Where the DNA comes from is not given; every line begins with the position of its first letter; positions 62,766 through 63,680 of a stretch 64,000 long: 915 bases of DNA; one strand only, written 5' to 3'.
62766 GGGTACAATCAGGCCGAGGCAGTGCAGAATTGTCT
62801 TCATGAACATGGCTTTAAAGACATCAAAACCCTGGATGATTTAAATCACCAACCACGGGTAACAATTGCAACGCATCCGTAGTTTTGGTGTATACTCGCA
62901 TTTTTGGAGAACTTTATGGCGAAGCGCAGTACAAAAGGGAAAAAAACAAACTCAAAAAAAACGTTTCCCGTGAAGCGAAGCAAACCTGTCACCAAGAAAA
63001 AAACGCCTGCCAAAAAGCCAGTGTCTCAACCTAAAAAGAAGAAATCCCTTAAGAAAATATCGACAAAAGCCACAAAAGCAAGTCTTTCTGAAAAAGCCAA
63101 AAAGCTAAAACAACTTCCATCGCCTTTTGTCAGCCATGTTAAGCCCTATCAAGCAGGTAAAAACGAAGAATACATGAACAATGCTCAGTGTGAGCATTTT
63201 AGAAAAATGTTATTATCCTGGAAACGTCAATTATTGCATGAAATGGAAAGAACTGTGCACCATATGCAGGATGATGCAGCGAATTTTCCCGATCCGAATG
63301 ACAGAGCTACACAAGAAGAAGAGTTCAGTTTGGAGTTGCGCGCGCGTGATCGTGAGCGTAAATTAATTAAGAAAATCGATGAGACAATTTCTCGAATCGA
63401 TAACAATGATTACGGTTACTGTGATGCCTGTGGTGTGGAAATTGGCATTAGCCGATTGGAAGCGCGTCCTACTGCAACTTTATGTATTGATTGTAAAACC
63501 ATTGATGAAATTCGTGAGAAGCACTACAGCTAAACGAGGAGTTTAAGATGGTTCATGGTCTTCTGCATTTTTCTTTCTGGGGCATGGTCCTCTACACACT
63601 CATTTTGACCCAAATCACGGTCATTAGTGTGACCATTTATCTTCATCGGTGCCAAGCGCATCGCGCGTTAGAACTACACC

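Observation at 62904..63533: DksA carrying a histone H1-like Lys-rich N-terminal extension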

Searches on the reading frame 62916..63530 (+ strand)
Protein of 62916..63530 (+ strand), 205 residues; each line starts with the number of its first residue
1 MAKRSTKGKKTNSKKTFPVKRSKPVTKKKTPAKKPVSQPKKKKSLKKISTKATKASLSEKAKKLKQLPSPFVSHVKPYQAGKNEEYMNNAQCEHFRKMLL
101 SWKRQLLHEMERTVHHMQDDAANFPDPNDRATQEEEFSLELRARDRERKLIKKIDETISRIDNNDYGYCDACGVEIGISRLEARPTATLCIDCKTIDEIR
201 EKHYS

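Call 3: search_protein_families(library=pfam, proteins=[window:62916-63530:+], max_evalue=0.1)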
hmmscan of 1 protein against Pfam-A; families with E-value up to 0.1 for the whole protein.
window:62916-63530:+ (205 aa): 3 families
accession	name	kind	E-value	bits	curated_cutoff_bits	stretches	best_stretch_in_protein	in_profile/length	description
PF21157.2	DksA_N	-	5.7e-35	119.8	27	1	91-161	1-71/71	DnaK suppressor protein DksA, N-terminal domain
PF01258.23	zf-dskA_traR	-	4.1e-12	46.3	24.9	1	165-195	2-32/36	Prokaryotic dksA/traR C4-type zinc finger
PF13328.12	HD_4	-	0.072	13.3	27.2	0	55-133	68-139/156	HD domain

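Call 4: search_protein_families(library=ncbifam, proteins=[window:62916-63530:+], max_evalue=0.1)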
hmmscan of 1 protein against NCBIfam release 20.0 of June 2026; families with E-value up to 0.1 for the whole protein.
window:62916-63530:+ (205 aa): 8 families
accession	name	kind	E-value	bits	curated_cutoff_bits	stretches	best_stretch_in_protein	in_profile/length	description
NF008045.0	PRK10778.1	equivalog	1.9e-65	219.7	289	1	71-203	16-148/151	RNA polymerase-binding protein DksA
TIGR02420.1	dksA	equivalog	3.7e-51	172.2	115.5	1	87-195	1-109/110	RNA polymerase-binding protein DksA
NF033459.1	DksA_like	equivalog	3e-19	69.4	105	1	91-198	2-110/113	RNA polymerase-binding protein DksA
TIGR02890.1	bacill_yteA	subfamily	1.2e-15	58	134.4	1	91-198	2-118/159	regulatory protein, yteA family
TIGR02419.1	C4_traR_proteo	subfamily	1.3e-08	35.3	59.7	1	140-198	8-64/64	phage/conjugal plasmid C-4 type zinc finger protein, TraR family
NF010268.0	PRK13715.1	equivalog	6.8e-05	22.8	108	1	168-204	36-72/73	conjugal transfer protein TraR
NF008243.0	PRK11019.1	equivalog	0.00081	19.8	96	1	163-203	33-73/88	DksA/TraR family C4-type zinc finger protein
TIGR00462.1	genX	equivalog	0.048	13.1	286.9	1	124-183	233-290/304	EF-P lysine aminoacylase EpmA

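Call 5: search_solved_structures(query=window:62916-63530:+, show_alignments=2)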
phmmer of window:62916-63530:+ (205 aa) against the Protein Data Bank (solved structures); distinct sequences matched with E-value up to 0.001: 7.
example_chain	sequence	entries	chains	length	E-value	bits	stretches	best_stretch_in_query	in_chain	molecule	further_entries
1tjl_A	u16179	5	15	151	3.1e-59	203.4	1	63-203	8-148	DnaK suppressor protein | RNA polymerase-binding transcription factor DksA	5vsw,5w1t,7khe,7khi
4ijj_A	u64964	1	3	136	1.9e-22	83.5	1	83-204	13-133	Putative C4-type zinc finger protein, DksA/TraR family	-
3h3p_S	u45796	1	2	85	1.4e-14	57.9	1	85-165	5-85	4E10_S0_1TJLC_004_N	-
6ptg_A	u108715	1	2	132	1.2e-10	45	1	89-193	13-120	DnaK Suppressor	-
2kq9_A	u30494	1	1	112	2.1e-06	31.2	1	92-194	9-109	DnaK suppressor protein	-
6n57_M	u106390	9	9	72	0.00062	23.1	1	168-205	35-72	Protein TraR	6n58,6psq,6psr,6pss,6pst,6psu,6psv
5w1s_M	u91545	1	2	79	0.0008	22.7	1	168-205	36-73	Protein TraR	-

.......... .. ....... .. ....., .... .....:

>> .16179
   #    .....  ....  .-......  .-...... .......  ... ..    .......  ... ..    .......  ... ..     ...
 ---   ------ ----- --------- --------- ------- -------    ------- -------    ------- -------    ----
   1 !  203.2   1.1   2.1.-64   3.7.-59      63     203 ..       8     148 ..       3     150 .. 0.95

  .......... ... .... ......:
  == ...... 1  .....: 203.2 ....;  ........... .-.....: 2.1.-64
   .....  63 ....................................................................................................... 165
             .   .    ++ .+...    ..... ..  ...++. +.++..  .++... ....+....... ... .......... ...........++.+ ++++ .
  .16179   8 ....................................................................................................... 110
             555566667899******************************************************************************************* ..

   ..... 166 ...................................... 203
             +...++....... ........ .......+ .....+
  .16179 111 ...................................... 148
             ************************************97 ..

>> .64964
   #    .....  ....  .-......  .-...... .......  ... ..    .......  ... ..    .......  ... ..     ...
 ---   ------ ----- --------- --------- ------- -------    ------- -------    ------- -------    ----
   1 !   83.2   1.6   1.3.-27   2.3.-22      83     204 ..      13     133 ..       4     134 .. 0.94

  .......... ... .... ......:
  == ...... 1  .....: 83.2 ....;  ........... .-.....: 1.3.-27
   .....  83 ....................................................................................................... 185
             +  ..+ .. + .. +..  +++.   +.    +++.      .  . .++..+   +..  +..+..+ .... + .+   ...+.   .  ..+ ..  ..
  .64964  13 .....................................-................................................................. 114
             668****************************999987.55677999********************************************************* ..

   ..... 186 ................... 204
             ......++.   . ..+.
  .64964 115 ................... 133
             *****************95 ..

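Call 6: find_homologous_proteins(query=window:62916-63530:+)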
Query window:62916-63530:+ (205 aa): 8000 proteins with E <= 0.001 among 8000 candidates; the best 120 are listed.
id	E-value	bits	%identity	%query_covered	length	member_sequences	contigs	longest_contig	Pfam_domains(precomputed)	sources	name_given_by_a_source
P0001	2.4e-112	391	87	100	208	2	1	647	PF21157.3,PF01258.24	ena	-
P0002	1.9e-103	362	83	100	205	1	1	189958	PF21157.3,PF01258.24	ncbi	-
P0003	4.0e-101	355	84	100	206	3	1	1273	PF21157.3,PF01258.24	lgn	-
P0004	1.4e-100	353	99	77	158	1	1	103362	PF21157.3,PF01258.24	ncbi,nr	ncbi:MAG: RNA polymerase-binding protein DksA [Gammaproteobacteria bacterium]|nr:RNA polymerase-bind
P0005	5.0e-99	348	93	72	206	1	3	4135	PF21157.3,PF01258.24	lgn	-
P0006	1.9e-98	346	79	100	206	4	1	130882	PF21157.3,PF01258.24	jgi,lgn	-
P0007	3.6e-97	342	81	100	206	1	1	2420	PF21157.3,PF01258.24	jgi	jgi:DnaK suppressor protein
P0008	2.6e-93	329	75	100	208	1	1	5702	PF21157.3,PF01258.24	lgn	-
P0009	1.2e-83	298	94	68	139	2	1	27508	PF21157.3,PF01258.24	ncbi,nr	ncbi:MAG TPA: RNA polymerase-binding protein DksA [Gammaproteobacteria bacterium]|nr:RNA polymerase-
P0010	2.3e-71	258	76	64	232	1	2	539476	PF21157.3,PF01258.24,PF07382.17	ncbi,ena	-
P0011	3.6e-71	257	76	65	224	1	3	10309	PF21157.3,PF01258.24,PF07382.17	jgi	jgi:DnaK suppressor protein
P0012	4.0e-71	257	76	65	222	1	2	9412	PF21157.3,PF01258.24,PF07382.17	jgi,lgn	-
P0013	1.7e-70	255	66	81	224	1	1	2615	PF21157.3,PF01258.24,PF07382.17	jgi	jgi:DnaK suppressor protein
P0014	2.5e-70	254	90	59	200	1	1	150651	PF21157.3,PF01258.24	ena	-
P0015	2.5e-70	254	75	65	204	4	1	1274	PF21157.3,PF01258.24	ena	-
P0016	5.0e-70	253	76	64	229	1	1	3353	PF21157.3,PF01258.24,PF07382.17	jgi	jgi:DnaK suppressor protein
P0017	6.2e-70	253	76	64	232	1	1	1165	PF21157.3,PF01258.24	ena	-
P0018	6.4e-70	253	76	64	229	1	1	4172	PF21157.3,PF01258.24,PF07382.17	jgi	jgi:DnaK suppressor protein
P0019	1.1e-69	252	76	64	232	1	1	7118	PF21157.3,PF01258.24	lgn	-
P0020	1.3e-69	252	76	64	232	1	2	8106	PF21157.3,PF01258.24,PF07382.17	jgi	-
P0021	1.8e-69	252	76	64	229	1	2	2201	PF21157.3,PF01258.24,PF07382.17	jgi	jgi:DnaK suppressor protein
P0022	1.9e-69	252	76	64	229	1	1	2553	PF21157.3,PF01258.24,PF07382.17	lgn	-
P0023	1.9e-69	252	76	64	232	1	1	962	PF21157.3,PF01258.24,PF07382.17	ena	-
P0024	2.5e-69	251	69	87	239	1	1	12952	PF21157.3,PF01258.24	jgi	-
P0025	3.1e-69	251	76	65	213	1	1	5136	PF21157.3,PF01258.24,PF07382.17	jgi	-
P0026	4.0e-69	250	76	64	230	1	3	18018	PF21157.3,PF01258.24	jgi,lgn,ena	jgi:DnaK suppressor protein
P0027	4.5e-69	250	76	64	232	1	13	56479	PF21157.3,PF01258.24,PF07382.17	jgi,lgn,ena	jgi:DnaK suppressor protein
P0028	4.6e-69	250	77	63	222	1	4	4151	PF21157.3,PF01258.24,PF07382.17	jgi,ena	jgi:DnaK suppressor protein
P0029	4.6e-69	250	76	64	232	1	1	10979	PF21157.3,PF01258.24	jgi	-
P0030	5.4e-69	250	77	65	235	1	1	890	PF21157.3,PF01258.24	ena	-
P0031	1.0e-68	249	74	64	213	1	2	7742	PF21157.3,PF01258.24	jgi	jgi:DnaK suppressor protein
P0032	1.9e-68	248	77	63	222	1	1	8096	PF21157.3,PF01258.24,PF07382.17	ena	-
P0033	2.3e-68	248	75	65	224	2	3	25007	PF21157.3,PF01258.24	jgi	jgi:DnaK suppressor protein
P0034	2.4e-68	248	66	81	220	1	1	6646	PF21157.3,PF01258.24,PF07382.17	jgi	jgi:DnaK suppressor protein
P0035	2.9e-68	248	73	67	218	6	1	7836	PF21157.3,PF01258.24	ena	-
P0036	3.5e-68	247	76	65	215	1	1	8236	PF21157.3,PF01258.24,PF07382.17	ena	-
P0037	3.8e-68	247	76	64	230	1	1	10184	PF21157.3,PF01258.24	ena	-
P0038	4.3e-68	247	75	65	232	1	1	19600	PF21157.3,PF01258.24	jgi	-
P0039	5.5e-68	247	76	64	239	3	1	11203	PF21157.3,PF01258.24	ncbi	-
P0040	6.3e-68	247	73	65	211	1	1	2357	PF21157.3,PF01258.24,PF07382.17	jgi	jgi:DnaK suppressor protein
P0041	6.8e-68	246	75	65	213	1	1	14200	PF21157.3,PF01258.24,PF07382.17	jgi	-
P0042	8.0e-68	246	71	65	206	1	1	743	PF21157.3,PF01258.24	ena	-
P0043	8.6e-68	246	73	67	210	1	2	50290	PF21157.3,PF01258.24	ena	-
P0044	9.4e-68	246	73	65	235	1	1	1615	PF21157.3,PF01258.24,PF07382.17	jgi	jgi:DnaK suppressor protein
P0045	1.4e-67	245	75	65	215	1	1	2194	PF21157.3,PF01258.24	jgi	jgi:DnaK suppressor protein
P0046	1.5e-67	245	65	78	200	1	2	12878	PF21157.3,PF01258.24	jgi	jgi:DnaK suppressor protein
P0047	1.7e-67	245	74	65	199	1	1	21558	PF21157.3,PF01258.24,PF07382.17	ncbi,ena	-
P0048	2.1e-67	245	66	77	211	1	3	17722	PF21157.3,PF01258.24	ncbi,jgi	ncbi:MAG: RNA polymerase-binding protein DksA [Gammaproteobacteria bacterium]|jgi:DnaK suppressor pr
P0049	2.2e-67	245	76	65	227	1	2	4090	PF21157.3,PF01258.24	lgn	-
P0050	2.3e-67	245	75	65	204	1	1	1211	PF21157.3,PF01258.24,PF07382.17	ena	-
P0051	2.4e-67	245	66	96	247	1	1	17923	PF21157.3,PF01258.24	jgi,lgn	-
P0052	2.7e-67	245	72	65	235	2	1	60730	PF21157.3,PF01258.24,PF07382.17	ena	-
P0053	2.7e-67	244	74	65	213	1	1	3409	PF21157.3,PF01258.24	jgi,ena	-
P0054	3.2e-67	244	74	65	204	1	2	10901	PF21157.3,PF01258.24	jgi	jgi:DnaK suppressor protein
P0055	3.3e-67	244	74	65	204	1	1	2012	PF21157.3,PF01258.24,PF07382.17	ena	-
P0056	3.5e-67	244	71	65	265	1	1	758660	PF21157.3,PF01258.24,PF07382.17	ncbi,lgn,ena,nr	ncbi:MAG: RNA polymerase-binding protein DksA [Gammaproteobacteria bacterium]|nr:RNA polymerase-bind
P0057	3.6e-67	244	66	77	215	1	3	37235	PF21157.3,PF01258.24,PF07382.17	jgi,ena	-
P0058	3.7e-67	244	71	66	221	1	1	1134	PF21157.3,PF01258.24,PF07382.17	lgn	-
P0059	4.0e-67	244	74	65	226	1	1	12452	PF21157.3,PF01258.24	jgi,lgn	-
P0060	4.1e-67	244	58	98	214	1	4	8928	PF21157.3,PF01258.24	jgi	jgi:DnaK suppressor protein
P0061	4.2e-67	244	75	65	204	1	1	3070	PF21157.3,PF01258.24,PF07382.17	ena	-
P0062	4.4e-67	244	72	65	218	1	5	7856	PF21157.3,PF01258.24,PF07382.17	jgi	-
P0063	4.4e-67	244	73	65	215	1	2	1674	PF21157.3,PF01258.24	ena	-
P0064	4.5e-67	244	72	65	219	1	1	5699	PF21157.3,PF01258.24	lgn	-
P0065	4.6e-67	244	68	75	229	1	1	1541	PF21157.3,PF01258.24,PF07382.17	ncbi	-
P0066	5.0e-67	244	73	62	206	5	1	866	PF21157.3,PF01258.24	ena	-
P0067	5.1e-67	244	73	68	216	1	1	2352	PF21157.3,PF01258.24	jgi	jgi:DnaK suppressor protein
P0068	5.2e-67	244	74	65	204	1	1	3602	PF21157.3,PF01258.24,PF07382.17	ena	-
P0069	5.7e-67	243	58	98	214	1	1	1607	PF21157.3,PF01258.24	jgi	jgi:DnaK suppressor protein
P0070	5.8e-67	243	73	65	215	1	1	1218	PF21157.3,PF01258.24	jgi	jgi:DnaK suppressor protein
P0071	5.9e-67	243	74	65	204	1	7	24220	PF21157.3,PF01258.24,PF07382.17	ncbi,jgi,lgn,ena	-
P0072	6.2e-67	243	57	100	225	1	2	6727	PF21157.3,PF01258.24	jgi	jgi:DnaK suppressor protein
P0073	6.3e-67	243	77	65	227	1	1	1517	PF21157.3,PF01258.24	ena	-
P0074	6.4e-67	243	75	65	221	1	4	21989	PF21157.3,PF01258.24,PF07382.17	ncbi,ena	-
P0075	6.4e-67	243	73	65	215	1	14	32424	PF21157.3,PF01258.24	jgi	jgi:DnaK suppressor protein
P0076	6.5e-67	243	69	69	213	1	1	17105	PF21157.3,PF01258.24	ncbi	ncbi:MAG: RNA polymerase-binding protein DksA, partial [Thiohalobacteraceae bacterium]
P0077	7.1e-67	243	58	99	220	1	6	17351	PF21157.3,PF01258.24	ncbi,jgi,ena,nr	ncbi:MAG: RNA polymerase-binding protein DksA [Gammaproteobacteria bacterium]|jgi:DnaK suppressor pr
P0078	7.2e-67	243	74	65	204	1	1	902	PF21157.3,PF01258.24,PF07382.17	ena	-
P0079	7.3e-67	243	72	65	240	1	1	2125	PF21157.3,PF01258.24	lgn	-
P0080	7.5e-67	243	75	65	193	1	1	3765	PF21157.3,PF01258.24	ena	-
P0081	7.6e-67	243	75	65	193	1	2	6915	PF21157.3,PF01258.24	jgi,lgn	jgi:DnaK suppressor protein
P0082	8.0e-67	243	74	65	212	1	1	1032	PF21157.3,PF01258.24,PF07382.17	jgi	-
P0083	8.2e-67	243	73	65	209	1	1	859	PF21157.3,PF01258.24,PF07382.17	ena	-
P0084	8.4e-67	243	75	65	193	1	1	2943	PF21157.3,PF01258.24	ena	-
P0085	8.5e-67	243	75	65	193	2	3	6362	PF21157.3,PF01258.24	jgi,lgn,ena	-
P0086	8.5e-67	243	66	81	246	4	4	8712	PF21157.3,PF01258.24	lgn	-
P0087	8.7e-67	243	73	65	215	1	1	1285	PF21157.3,PF01258.24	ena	-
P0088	9.0e-67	243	59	96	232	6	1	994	PF21157.3,PF01258.24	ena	-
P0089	9.5e-67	243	73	65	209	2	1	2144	PF21157.3,PF01258.24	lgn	-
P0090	9.7e-67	243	59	98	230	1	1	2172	PF21157.3,PF01258.24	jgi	jgi:DnaK suppressor protein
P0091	1.0e-66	243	73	64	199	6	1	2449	PF21157.3,PF01258.24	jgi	-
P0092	1.1e-66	243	75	65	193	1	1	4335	PF21157.3,PF01258.24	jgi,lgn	-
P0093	1.1e-66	243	70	65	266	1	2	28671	PF21157.3,PF01258.24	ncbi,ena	-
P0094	1.1e-66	242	73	65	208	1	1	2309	PF21157.3,PF01258.24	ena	-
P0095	1.1e-66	242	75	65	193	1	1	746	PF21157.3,PF01258.24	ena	-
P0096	1.1e-66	242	74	65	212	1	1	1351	PF21157.3,PF01258.24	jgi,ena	-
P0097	1.2e-66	242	74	65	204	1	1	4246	PF21157.3,PF01258.24,PF07382.17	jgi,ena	-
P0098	1.2e-66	242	75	65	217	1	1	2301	PF21157.3,PF01258.24,PF07382.17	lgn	-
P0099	1.3e-66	242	74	65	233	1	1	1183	PF21157.3,PF01258.24,PF07382.17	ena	-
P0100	1.3e-66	242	66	77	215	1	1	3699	PF21157.3,PF01258.24,PF07382.17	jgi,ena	-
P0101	1.3e-66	242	75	65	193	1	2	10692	PF21157.3,PF01258.24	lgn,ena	-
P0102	1.3e-66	242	74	65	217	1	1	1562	PF21157.3,PF01258.24,PF07382.17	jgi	-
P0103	1.3e-66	242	74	64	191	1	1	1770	PF21157.3,PF01258.24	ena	-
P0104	1.4e-66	242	73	64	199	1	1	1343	PF21157.3,PF01258.24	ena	-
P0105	1.5e-66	242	75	65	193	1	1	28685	PF21157.3,PF01258.24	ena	-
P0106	1.5e-66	242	74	63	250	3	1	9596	PF21157.3,PF01258.24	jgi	-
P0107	1.5e-66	242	67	75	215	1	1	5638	PF21157.3,PF01258.24,PF07382.17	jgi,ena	-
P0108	1.5e-66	242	68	72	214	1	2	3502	PF21157.3,PF01258.24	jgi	jgi:DnaK suppressor protein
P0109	1.6e-66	242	75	65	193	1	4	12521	PF21157.3,PF01258.24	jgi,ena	-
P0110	1.7e-66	242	75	65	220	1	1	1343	PF21157.3,PF01258.24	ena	-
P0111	1.7e-66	242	73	65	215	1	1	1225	PF21157.3,PF01258.24,PF07382.17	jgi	jgi:DnaK suppressor protein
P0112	1.7e-66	242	74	65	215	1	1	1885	PF21157.3,PF01258.24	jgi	jgi:DnaK suppressor protein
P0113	1.7e-66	242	75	64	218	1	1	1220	PF21157.3,PF01258.24,PF07382.17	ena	-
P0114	1.7e-66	242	73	65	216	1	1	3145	PF21157.3,PF01258.24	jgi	jgi:DnaK suppressor protein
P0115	1.8e-66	242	73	65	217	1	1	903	PF21157.3,PF01258.24,PF07382.17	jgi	jgi:DnaK suppressor protein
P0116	1.8e-66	242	61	96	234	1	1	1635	PF21157.3,PF01258.24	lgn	-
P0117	1.8e-66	242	56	95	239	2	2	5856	PF21157.3,PF01258.24,PF07382.17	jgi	jgi:DnaK suppressor protein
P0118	1.8e-66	242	73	65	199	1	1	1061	PF21157.3,PF01258.24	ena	-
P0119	1.9e-66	242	73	65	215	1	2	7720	PF21157.3,PF01258.24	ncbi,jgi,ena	jgi:DnaK suppressor protein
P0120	1.9e-66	242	72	65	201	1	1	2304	PF21157.3,PF01258.24,PF07382.17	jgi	jgi:DnaK suppressor protein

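Call 8: find_related_loci(query=window:62916-63530:+, collection=genome_contigs, flank=3000)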
Query window:62916-63530:+ (205 aa) in genome_contigs; peptide patterns used: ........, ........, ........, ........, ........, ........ (x = any residue, [..] = any of these).
600 stretches matched a pattern (row limit reached: there are more); 183 encode a relative of the query (tblastn E <= 1e-3); the best 80 are kept; 80 distinct loci.
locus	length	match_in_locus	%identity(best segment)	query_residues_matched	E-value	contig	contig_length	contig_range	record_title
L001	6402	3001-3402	76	72-205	7e-72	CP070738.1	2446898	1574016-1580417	MAG: Gammaproteobacteria bacterium isolate bin397 chromosome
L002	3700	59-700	55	2-203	2e-71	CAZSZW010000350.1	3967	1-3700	MAG TPA_asm: uncultured Gammaproteobacteria bacterium isolate binchicken_co286_3 genome assembly, contig: NODE_22382_len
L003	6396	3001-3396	72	72-203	5e-70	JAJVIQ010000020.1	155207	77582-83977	MAG: Gammaproteobacteria bacterium isolate Bin_9R c_000000000488, whole genome shotgun sequence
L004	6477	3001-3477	64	32-202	2e-69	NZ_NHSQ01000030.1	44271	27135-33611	Thiocystis minor strain DSM 178 scaffold0030, whole genome shotgun sequence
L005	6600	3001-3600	60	15-205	6e-72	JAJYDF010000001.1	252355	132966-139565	MAG: Proteobacteria bacterium isolate BP9.bin86 NODE_35_length_252355_cov_2.179409, whole genome shotgun sequence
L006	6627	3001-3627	53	4-205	4e-69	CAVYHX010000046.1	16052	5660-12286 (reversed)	MAG: uncultured Gammaproteobacteria bacterium isolate MFD03551.bin.2.57 genome assembly, contig: contig_97507, whole gen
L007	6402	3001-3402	73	72-205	5e-69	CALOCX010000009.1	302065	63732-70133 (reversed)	MAG: uncultured Gammaproteobacteria bacterium isolate LOGT_bin.0252 genome assembly, contig: contig_7343, whole genome s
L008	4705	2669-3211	57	25-203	9e-69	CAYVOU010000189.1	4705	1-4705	MAG TPA_asm: uncultured Gammaproteobacteria bacterium isolate binchicken_co224_255 genome assembly, contig: NODE_22731_l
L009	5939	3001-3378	79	77-202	2e-68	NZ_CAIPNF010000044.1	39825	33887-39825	MAG: uncultured Thiocystis sp. isolate Loclat_bin-17750, whole genome shotgun sequence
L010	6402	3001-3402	71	72-205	2e-68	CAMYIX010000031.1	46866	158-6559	MAG: uncultured Ectothiorhodospiraceae bacterium isolate ES_Gamma_052 genome assembly, contig: scaffold_1839, whole geno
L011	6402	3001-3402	70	72-205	5e-68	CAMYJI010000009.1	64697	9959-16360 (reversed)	MAG: uncultured Ectothiorhodospiraceae bacterium isolate ES_Gamma_053 genome assembly, contig: scaffold_173, whole genom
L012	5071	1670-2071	72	72-205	7e-68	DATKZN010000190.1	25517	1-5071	MAG TPA_asm: Gammaproteobacteria bacterium isolate SMAG_U14246 k141_4169495, whole genome shotgun sequence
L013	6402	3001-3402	71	72-205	8e-68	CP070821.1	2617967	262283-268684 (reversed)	MAG: Gammaproteobacteria bacterium isolate bin114 chromosome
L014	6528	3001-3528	57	28-205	1e-67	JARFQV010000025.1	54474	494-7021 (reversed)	MAG: Pseudomonadota bacterium isolate MAG_Ve_Sed_33 k141_4848292, whole genome shotgun sequence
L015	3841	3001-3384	76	75-202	2e-67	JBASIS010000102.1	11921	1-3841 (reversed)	MAG: Chromatiaceae bacterium isolate MFD13489_ilm_asm_bin16 k127_243126, whole genome shotgun sequence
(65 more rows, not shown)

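Call 16: find_encoding_contigs(protein=P0004, flank=3000, max_places=3)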
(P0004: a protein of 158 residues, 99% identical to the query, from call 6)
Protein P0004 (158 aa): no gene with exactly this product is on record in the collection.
